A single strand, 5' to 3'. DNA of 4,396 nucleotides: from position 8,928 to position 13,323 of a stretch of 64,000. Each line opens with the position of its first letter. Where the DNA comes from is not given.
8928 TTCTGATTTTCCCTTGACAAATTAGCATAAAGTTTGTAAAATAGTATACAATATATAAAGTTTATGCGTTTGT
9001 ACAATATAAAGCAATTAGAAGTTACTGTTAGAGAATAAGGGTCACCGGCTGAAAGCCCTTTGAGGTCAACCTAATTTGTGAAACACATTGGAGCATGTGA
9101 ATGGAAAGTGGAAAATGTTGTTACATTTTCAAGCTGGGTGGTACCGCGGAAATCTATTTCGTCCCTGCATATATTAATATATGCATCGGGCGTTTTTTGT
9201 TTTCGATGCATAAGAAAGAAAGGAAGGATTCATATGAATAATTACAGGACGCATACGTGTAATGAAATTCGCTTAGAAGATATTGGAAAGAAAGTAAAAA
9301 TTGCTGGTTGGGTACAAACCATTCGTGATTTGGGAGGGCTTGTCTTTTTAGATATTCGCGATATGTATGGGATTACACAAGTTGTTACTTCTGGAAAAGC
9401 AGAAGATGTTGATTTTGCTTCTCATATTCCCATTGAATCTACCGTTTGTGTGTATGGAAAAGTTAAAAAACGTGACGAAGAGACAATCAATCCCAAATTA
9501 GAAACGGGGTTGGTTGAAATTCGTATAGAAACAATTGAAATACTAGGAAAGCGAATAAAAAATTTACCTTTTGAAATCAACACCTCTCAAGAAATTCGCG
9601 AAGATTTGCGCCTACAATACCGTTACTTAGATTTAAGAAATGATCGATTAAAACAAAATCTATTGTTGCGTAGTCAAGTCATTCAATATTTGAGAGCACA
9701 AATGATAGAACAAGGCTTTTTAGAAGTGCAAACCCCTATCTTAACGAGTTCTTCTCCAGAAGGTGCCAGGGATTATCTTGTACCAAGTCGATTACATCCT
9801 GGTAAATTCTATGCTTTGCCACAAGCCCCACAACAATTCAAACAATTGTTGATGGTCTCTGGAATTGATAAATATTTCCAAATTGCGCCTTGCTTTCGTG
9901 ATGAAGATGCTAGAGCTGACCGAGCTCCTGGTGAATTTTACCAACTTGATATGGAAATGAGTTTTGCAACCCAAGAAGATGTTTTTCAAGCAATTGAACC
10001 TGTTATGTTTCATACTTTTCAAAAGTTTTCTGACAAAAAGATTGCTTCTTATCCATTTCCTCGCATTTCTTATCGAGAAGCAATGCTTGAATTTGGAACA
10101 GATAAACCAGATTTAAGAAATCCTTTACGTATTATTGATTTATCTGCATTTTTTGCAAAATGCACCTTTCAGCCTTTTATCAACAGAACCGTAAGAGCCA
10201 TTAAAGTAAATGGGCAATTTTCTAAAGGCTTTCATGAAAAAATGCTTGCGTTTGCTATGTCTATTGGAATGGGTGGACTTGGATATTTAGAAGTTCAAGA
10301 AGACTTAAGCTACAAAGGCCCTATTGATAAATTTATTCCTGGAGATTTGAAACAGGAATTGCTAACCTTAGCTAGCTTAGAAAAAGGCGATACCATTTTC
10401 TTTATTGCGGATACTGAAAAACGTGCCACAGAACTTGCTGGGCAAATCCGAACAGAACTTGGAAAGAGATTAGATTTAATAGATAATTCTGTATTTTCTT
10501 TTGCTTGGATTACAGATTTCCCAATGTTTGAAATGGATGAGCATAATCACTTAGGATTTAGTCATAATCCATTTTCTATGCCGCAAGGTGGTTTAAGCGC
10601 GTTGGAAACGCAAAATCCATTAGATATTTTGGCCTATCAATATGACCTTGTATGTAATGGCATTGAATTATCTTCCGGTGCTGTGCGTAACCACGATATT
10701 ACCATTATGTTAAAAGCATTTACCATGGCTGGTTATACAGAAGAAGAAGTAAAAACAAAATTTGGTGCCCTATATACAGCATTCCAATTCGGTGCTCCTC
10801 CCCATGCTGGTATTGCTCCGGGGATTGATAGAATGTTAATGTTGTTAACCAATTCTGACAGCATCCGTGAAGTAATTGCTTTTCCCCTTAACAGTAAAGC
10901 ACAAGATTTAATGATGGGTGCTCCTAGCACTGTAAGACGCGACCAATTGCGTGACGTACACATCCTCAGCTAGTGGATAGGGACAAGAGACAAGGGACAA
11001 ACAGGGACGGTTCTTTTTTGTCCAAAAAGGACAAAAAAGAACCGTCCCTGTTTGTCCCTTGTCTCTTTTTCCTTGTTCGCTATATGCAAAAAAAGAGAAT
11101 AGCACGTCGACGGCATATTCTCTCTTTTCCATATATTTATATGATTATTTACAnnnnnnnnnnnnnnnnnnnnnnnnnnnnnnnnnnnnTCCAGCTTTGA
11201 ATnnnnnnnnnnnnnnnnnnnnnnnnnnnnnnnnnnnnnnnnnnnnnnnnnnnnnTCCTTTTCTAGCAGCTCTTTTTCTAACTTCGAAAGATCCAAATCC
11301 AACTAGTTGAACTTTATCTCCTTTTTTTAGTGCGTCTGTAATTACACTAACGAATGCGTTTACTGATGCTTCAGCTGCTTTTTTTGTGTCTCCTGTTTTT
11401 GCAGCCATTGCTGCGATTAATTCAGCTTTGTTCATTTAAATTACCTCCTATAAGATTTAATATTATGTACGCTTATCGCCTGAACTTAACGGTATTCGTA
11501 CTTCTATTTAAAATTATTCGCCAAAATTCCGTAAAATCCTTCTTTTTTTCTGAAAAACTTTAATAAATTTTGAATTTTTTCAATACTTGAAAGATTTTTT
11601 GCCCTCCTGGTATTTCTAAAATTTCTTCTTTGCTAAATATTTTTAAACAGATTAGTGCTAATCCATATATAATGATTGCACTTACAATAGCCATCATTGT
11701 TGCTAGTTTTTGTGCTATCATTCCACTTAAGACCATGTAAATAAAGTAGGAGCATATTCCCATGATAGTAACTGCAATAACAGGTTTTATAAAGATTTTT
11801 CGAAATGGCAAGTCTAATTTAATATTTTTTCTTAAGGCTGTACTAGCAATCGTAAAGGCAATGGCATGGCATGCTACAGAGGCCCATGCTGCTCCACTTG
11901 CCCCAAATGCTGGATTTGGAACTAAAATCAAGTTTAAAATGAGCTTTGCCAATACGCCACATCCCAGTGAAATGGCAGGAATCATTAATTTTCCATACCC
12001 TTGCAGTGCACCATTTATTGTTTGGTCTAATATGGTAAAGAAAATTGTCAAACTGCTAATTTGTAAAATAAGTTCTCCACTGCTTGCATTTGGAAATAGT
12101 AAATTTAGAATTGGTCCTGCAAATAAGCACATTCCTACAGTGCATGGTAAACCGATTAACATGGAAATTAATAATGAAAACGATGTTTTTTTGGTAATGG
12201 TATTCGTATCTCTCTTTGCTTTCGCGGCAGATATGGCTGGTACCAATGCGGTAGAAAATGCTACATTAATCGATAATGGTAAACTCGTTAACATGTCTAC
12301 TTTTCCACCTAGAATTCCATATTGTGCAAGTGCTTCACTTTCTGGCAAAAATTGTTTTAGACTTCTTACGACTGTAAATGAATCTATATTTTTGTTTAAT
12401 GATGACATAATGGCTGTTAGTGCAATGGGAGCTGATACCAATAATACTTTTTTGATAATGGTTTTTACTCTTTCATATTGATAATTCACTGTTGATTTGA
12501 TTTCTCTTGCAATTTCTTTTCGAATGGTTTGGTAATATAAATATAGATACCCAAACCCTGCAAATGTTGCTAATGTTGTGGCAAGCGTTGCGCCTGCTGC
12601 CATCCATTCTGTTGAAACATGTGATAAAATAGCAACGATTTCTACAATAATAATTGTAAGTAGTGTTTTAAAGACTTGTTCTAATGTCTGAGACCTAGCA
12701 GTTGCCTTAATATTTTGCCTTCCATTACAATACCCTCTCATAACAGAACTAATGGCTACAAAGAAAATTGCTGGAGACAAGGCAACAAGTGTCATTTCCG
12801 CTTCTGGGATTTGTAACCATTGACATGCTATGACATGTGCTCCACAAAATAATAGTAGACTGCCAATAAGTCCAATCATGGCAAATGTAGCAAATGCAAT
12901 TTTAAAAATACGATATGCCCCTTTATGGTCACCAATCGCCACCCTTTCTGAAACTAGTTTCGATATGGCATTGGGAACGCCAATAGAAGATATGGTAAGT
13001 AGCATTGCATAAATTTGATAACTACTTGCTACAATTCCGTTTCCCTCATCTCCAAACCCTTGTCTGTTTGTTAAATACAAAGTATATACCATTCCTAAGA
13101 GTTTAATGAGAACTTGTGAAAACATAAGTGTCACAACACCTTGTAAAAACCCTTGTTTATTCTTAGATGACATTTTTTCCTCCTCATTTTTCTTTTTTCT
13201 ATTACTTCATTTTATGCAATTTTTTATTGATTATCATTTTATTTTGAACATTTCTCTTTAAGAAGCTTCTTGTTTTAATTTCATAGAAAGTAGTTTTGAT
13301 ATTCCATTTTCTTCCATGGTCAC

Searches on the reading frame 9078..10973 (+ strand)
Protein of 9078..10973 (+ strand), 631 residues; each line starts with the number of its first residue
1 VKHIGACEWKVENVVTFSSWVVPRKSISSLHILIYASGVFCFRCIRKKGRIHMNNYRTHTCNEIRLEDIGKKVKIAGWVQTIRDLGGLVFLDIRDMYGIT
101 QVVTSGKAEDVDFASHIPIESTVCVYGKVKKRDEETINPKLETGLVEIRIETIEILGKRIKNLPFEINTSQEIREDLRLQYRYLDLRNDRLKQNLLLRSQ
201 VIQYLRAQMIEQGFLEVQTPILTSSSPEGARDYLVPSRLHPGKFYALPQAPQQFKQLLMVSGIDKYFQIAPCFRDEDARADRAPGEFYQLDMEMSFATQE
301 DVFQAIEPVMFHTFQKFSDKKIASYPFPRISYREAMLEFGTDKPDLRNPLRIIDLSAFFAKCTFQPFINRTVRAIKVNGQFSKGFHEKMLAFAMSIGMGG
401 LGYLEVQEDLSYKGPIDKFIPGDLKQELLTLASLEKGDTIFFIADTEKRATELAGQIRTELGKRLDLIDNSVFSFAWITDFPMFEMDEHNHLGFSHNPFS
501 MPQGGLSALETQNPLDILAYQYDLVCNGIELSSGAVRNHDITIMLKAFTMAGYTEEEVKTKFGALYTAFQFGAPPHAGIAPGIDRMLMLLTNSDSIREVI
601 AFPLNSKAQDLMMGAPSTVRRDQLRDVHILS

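Call 96: search_protein_families(library=pfam, proteins=[window:9078-10973:+], max_evalue=1e-8)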
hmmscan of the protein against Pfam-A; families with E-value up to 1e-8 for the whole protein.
window:9078-10973:+ (631 aa): 3 families
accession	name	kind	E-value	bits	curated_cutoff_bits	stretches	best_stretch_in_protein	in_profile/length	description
PF00152.25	tRNA-synt_2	-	7.4e-111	370.5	25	1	175-605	2-307/308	tRNA synthetases class II (D, K and N)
PF01336.31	tRNA_anti-codon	-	2.3e-15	56.7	27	1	73-156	1-75/75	OB-fold nucleic acid binding domain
PF02938.19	GAD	-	4.2e-12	46.6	23.4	1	370-452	9-93/95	GAD domain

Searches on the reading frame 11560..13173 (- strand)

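Call 96: search_protein_families(library=pfam, proteins=[window:11560-13173:-], max_evalue=1e-8)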
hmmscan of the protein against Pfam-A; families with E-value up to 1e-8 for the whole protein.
window:11560-13173:- (537 aa): 3 families
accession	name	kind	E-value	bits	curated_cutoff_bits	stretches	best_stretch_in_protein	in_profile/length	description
PF01943.22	Polysacc_synt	-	1.5e-20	74.2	28.2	1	10-316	2-272/274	Polysaccharide biosynthesis protein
PF01554.23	MatE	-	7.9e-12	45.6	24.9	1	249-416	1-161/161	MatE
PF03023.19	MurJ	-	6e-10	38.7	27.4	1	94-481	64-435/451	Lipid II flippase MurJ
